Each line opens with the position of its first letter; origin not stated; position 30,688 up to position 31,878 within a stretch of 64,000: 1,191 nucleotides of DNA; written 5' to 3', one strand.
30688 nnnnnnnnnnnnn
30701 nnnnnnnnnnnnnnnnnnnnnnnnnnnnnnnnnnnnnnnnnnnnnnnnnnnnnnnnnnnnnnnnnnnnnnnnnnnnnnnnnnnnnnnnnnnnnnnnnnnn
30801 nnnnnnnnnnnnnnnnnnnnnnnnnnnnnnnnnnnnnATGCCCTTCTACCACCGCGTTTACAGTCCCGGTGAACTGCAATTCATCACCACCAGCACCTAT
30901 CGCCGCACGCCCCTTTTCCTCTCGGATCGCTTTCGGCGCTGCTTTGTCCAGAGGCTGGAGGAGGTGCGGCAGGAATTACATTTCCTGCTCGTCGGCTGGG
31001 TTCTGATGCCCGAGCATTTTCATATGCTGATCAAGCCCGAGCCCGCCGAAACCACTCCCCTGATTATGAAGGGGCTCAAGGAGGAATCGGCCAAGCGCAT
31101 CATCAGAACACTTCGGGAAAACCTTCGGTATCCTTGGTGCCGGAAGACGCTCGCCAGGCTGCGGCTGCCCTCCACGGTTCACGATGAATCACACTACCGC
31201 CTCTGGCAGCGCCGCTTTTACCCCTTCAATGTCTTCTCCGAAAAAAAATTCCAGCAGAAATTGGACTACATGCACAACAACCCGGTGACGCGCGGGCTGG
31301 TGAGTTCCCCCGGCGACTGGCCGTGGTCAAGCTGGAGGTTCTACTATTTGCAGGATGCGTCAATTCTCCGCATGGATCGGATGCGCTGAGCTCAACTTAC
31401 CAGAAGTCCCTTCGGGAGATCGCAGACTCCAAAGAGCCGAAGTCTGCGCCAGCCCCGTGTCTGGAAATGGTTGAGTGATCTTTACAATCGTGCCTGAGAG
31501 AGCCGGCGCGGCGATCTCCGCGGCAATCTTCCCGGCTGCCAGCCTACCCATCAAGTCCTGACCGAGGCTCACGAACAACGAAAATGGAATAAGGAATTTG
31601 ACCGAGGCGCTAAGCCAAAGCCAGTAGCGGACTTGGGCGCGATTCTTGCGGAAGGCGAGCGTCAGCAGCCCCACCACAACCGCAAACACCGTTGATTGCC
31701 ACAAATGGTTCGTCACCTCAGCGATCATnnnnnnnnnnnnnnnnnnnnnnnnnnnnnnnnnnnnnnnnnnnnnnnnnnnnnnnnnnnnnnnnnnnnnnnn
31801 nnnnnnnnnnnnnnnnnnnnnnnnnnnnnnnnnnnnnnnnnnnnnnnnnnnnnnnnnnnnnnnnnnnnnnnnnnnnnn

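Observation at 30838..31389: A RAYT-type transposase co-occurs with its probable REP/REPIN substrates scattered through the window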

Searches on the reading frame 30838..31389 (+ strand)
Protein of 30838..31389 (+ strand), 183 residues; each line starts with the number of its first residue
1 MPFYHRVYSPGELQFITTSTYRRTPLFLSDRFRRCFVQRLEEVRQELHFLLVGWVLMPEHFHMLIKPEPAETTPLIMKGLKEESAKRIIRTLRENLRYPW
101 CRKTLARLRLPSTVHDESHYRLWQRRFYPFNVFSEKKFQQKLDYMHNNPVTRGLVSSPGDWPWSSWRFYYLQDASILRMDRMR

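Call 7: search_protein_families(library=pfam, proteins=[window:30838-31389:+], max_evalue=0.01)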
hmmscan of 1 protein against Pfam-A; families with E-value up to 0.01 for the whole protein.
window:30838-31389:+ (183 aa): 1 family
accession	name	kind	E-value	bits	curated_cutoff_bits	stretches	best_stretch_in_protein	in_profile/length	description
PF01797.21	Y1_Tnp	-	3.3e-09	37.3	23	1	13-97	7-89/121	Transposase IS200 like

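Call 8: search_protein_families(library=ncbifam, proteins=[window:30838-31389:+], max_evalue=0.01)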
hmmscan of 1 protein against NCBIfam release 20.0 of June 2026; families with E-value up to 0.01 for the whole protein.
window:30838-31389:+ (183 aa): 2 families
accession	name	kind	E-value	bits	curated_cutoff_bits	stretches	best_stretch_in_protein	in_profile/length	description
NF047646.1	REP_Tyr_transpos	equivalog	6.4e-35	120.2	80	1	4-164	2-146/146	REP-associated tyrosine transposase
NF033573.1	transpos_IS200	equivalog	7.6e-08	32.6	55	1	13-100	13-98/126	IS200/IS605 family transposase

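Call 25: find_encoding_contigs(protein=window:30838-31389:+, flank=10000, max_places=10)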
Protein window:30838-31389:+ (183 aa): no gene with exactly this product is on record in the collection.

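Call 26: find_homologous_proteins(query=window:30838-31389:+, max_evalue=0.00001)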
Query window:30838-31389:+ (183 aa): 978 proteins with E <= 0.00001 among 995 candidates; the best 120 are listed.
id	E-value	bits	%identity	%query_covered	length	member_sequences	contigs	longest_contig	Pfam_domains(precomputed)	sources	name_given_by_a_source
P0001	7.2e-118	409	96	99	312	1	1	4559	PF01797.22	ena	-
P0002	4.4e-117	406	96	99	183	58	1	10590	PF01797.22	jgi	-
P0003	5.9e-115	399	94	100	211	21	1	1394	PF01797.22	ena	-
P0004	1.8e-111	388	91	99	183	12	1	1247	PF01797.22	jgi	-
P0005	6.3e-110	383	91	100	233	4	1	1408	PF01797.22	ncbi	-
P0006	9.5e-109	379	88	99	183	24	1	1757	PF01797.22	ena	-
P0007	2.9e-105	368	84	99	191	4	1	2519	PF01797.22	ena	-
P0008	3.3e-105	368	84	99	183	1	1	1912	PF01797.22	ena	-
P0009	4.1e-105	367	85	100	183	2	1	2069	PF01797.22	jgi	jgi:putative transposase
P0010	2.9e-104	365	84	100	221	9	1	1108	PF01797.22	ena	-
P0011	3.8e-104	364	86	99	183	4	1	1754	PF01797.22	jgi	-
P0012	4.2e-104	364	84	99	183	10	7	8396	PF01797.22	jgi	jgi:putative transposase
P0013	1.4e-103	362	84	99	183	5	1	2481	PF01797.22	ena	-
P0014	1.4e-103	362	82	99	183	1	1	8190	PF01797.22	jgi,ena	-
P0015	4.6e-103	361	85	99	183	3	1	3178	PF01797.22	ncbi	-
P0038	2.3e-96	339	79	99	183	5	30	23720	PF01797.22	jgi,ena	jgi:putative transposase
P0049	1.6e-94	333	77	99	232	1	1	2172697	PF01797.22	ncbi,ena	-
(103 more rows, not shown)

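Call 27: find_encoding_contigs(protein=P0002, flank=6000, max_places=4)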
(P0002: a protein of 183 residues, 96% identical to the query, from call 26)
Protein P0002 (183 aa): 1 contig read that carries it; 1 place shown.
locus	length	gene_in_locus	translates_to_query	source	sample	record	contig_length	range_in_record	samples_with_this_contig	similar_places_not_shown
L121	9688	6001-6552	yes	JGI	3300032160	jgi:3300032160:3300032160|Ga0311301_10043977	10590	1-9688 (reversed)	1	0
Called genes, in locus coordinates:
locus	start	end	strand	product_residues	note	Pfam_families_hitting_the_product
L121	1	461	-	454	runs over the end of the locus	?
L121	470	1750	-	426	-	-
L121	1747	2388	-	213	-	PF07963:N_methyl (weak)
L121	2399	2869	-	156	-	PF07963:N_methyl (faint)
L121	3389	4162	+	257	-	PF05724:TPMT (weak), PF13847:Methyltransf_31 (weak), PF08241:Methyltransf_11 (weak), PF13649:Methyltransf_25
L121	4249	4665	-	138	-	-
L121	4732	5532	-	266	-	PF00515:TPR_1 (faint), PF07719:TPR_2 (faint), PF13181:TPR_8 (faint), PF13424:TPR_12 (faint), PF13428:TPR_14 (faint), PF13431:TPR_17 (faint), PF13432:TPR_16 (faint), PF14559:TPR_19 (faint)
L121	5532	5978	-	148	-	-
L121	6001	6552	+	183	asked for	PF01797:Y1_Tnp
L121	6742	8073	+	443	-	-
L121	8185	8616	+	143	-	-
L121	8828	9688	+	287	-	?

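Call 28: find_encoding_contigs(protein=P0038, flank=4000, max_places=10)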
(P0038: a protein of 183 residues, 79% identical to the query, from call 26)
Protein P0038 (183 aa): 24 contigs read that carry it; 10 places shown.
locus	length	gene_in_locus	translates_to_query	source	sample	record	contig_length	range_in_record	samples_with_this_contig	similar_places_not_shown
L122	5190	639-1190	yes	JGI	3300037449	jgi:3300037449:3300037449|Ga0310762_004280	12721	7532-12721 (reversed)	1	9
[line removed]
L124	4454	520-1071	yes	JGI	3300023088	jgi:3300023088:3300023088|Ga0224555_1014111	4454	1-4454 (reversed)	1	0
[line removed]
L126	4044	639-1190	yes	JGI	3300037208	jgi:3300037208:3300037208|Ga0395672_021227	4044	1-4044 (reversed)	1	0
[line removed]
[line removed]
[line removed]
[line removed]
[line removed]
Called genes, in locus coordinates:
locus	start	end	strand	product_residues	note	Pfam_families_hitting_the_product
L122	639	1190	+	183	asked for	PF01797:Y1_Tnp (weak)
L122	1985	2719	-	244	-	-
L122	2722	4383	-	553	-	PF01293:PEPCK_ATP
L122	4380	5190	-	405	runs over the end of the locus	PF00155:Aminotran_1_2, PF01041:DegT_DnrJ_EryC1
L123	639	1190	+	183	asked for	PF01797:Y1_Tnp (weak)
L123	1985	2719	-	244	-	-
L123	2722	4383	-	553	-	PF01293:PEPCK_ATP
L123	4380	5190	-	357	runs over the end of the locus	?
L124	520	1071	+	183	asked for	PF01797:Y1_Tnp (weak)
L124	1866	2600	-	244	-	-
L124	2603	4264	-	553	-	PF01293:PEPCK_ATP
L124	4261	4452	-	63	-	?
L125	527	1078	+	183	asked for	PF01797:Y1_Tnp (weak)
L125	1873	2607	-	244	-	-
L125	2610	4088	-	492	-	PF01293:PEPCK_ATP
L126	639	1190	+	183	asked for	PF01797:Y1_Tnp (weak)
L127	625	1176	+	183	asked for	PF01797:Y1_Tnp (weak)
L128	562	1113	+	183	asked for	PF01797:Y1_Tnp (weak)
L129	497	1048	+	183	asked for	PF01797:Y1_Tnp (weak)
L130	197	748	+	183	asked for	PF01797:Y1_Tnp (weak)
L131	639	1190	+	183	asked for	PF01797:Y1_Tnp (weak)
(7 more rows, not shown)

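Call 29: find_encoding_contigs(protein=P0049, flank=6000, max_places=3)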
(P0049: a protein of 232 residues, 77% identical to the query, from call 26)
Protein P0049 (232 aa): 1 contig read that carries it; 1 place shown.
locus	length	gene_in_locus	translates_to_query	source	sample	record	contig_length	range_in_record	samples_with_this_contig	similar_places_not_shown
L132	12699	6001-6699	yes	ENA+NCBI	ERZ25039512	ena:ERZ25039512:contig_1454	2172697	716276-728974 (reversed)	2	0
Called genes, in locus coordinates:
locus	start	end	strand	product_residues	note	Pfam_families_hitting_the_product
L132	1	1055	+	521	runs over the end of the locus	PF04295:GD_AH_second, PF20629:GD_AH_C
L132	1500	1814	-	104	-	-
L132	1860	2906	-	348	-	PF02322:Cyt_bd_oxida_II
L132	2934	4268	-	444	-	PF01654:Cyt_bd_oxida_I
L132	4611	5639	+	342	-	PF06379:RhaT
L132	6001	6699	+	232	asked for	PF01797:Y1_Tnp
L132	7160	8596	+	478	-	PF00078:RVT_1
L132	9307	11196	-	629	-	PF01609:DDE_Tnp_1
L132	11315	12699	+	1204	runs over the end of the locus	PF13620:CarboxypepD_reg, PF25183:OMP_b-brl_4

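Call 34: search_solved_structures(query=window:30838-31389:+, max_evalue=0.01, show_alignments=2)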
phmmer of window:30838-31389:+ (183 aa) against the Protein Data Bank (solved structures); distinct sequences matched with E-value up to 0.01: 1.
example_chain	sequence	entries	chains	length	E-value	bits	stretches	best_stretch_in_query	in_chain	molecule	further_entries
4er8_A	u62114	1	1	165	1.7e-09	40.7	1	120-166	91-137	TnpArep for protein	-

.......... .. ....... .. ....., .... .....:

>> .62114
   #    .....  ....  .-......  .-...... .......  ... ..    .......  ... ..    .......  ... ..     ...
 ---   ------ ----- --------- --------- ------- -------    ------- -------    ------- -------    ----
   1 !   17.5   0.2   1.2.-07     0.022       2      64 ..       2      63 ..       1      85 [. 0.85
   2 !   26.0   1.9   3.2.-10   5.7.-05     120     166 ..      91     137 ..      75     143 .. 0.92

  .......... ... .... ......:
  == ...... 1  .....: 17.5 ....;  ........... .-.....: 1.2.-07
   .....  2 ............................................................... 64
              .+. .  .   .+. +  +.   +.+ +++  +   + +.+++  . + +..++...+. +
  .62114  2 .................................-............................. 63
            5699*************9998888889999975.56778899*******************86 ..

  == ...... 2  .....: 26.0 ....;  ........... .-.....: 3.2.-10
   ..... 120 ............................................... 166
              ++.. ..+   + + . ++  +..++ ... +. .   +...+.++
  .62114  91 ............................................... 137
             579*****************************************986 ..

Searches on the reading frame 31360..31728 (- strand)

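Call 64: search_protein_families(library=pfam, proteins=[window:31360-31728:-], max_evalue=0.001)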
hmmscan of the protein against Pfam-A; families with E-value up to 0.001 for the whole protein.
window:31360-31728:- (122 aa): 0 families

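Call 66: search_protein_families(library=ncbifam, proteins=[window:31360-31728:-], max_evalue=0.1)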
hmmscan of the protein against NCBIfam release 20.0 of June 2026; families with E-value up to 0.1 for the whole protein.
window:31360-31728:- (122 aa): 0 families

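Call 67: search_protein_families(library=pfam, proteins=[window:31360-31728:-], max_evalue=1)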
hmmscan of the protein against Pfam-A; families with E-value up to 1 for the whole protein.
window:31360-31728:- (122 aa): 2 families
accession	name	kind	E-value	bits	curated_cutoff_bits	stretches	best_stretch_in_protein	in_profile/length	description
PF18916.5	Lycopene_cyc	-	0.03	15.4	27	1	9-54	3-48/92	Lycopene cyclase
PF05569.17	Peptidase_M56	-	0.098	12.2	31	1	11-56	9-55/296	BlaR1 peptidase M56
